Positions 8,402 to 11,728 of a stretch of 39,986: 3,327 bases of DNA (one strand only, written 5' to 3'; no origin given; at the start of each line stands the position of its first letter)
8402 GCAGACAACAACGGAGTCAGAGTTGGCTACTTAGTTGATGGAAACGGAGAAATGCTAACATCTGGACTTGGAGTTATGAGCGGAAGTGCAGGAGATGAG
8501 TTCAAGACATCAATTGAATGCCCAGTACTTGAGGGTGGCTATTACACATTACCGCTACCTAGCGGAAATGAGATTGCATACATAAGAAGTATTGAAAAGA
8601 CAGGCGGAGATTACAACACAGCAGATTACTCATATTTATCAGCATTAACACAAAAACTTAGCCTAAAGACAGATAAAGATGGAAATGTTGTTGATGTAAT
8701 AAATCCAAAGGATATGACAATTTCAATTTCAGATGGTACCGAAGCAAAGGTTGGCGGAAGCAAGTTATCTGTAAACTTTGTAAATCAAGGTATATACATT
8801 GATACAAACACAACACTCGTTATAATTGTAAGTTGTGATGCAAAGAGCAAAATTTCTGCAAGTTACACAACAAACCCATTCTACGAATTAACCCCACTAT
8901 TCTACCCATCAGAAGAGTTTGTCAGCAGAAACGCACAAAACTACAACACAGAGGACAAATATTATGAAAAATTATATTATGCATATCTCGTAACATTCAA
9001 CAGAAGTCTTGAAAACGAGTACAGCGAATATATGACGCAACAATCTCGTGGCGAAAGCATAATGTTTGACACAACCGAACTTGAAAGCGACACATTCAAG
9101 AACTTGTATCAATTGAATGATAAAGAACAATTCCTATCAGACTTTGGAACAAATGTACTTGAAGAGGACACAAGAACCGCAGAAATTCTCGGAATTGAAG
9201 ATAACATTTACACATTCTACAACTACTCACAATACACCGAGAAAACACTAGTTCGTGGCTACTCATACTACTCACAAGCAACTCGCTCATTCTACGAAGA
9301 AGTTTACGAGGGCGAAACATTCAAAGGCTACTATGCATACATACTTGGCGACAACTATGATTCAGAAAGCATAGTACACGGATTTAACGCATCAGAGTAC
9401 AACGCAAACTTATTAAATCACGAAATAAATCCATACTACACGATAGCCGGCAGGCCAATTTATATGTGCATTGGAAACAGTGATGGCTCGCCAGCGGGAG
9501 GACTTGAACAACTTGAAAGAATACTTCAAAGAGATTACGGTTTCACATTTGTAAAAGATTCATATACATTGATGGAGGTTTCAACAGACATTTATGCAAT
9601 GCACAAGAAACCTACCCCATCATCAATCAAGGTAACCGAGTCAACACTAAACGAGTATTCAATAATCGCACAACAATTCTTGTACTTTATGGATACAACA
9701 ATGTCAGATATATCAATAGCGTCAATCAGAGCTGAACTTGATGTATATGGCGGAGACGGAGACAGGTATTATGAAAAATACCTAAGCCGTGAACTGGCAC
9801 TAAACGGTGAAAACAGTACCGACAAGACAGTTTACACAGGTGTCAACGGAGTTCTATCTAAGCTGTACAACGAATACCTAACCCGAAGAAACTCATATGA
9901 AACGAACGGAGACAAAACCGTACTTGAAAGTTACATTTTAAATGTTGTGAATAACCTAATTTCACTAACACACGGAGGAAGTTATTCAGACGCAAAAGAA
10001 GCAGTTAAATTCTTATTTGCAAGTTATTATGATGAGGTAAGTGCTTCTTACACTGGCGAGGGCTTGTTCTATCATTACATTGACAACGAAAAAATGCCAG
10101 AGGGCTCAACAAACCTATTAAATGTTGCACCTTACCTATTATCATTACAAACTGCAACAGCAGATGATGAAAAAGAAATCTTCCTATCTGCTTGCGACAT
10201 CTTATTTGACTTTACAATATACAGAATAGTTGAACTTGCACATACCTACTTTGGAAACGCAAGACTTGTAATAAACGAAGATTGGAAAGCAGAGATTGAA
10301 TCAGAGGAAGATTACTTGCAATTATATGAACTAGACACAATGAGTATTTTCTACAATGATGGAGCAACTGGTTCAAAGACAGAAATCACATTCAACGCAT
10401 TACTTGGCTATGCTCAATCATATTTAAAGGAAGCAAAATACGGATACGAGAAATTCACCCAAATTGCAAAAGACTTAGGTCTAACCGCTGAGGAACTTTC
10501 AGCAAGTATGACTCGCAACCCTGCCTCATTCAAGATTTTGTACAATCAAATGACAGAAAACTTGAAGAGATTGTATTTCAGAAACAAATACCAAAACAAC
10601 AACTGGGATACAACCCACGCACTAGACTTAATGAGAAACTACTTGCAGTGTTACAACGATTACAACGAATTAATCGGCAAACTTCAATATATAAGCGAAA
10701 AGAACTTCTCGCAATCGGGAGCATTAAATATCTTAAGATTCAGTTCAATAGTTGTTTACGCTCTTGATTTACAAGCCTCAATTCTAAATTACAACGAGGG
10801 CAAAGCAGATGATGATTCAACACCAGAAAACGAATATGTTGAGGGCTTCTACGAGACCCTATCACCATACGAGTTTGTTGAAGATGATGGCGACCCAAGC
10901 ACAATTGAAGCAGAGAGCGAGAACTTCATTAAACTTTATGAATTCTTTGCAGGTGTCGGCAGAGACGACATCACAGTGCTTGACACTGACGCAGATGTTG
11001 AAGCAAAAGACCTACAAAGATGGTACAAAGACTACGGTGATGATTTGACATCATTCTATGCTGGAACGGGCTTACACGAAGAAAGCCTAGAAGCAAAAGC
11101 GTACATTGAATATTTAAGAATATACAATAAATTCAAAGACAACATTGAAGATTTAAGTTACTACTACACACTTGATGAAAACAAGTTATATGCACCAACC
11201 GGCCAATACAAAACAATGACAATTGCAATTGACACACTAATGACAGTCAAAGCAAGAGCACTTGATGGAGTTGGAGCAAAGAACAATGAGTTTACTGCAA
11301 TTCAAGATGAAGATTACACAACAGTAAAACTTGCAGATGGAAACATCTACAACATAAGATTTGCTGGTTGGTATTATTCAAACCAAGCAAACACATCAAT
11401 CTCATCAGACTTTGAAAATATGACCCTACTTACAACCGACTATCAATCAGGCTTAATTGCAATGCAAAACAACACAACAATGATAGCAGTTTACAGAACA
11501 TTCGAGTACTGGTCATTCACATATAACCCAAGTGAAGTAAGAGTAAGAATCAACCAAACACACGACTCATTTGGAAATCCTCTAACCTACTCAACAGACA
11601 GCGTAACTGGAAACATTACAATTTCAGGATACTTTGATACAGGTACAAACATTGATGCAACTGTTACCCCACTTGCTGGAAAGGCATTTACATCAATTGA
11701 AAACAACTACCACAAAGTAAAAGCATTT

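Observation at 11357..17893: Divergent, irregularly spaced InlB B-repeat (Flg_new)-like modules form the recognisable core of the giant protein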

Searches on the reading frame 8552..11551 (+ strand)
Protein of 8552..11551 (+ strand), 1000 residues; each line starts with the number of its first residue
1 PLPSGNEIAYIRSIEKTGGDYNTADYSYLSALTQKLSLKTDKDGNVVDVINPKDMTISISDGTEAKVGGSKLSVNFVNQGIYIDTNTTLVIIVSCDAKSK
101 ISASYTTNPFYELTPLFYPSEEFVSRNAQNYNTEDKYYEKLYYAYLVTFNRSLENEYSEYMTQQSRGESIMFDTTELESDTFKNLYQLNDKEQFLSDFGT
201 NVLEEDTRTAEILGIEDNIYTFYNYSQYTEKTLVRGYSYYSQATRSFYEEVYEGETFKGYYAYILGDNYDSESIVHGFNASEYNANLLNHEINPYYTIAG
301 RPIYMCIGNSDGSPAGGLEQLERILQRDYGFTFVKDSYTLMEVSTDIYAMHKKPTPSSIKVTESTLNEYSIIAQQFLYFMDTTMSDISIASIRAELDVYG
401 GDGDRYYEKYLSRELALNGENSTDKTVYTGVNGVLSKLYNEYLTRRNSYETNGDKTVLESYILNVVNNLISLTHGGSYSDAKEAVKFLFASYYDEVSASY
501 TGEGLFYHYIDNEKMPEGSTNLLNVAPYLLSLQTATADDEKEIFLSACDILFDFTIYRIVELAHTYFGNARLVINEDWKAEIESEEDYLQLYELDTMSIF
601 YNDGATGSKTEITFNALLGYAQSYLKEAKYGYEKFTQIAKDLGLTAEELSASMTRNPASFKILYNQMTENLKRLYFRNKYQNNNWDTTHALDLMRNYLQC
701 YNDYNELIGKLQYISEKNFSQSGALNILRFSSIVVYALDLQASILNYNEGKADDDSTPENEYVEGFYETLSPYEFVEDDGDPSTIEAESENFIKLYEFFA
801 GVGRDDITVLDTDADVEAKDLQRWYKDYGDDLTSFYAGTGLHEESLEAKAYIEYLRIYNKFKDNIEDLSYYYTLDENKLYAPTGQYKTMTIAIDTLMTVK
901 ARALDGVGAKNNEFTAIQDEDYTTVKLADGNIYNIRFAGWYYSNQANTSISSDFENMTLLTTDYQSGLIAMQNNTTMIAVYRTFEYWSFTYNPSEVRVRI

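Call 77: search_protein_families(library=pfam, proteins=[window:8552-11551:+], max_evalue=0.05)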
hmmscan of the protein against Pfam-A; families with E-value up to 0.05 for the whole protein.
window:8552-11551:+ (1000 aa): 0 families

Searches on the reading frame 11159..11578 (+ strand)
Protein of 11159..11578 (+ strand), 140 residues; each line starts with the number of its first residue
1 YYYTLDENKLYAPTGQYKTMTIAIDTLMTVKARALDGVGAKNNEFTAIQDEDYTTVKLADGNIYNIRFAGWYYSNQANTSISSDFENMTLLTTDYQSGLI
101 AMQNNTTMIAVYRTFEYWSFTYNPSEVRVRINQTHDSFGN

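Call 8: search_protein_families(library=pfam, proteins=[window:11159-11578:+], max_evalue=10)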
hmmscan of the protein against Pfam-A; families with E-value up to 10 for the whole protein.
window:11159-11578:+ (140 aa): 2 families
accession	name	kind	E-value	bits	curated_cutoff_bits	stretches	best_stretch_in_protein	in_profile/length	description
PF23401.1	HTH_Card1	-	0.042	14.5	27.8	1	96-133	26-63/87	Card1 hinge domain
PF11631.14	DUF3255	-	0.046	14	25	1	1-78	16-88/123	Protein of unknown function (DUF3255)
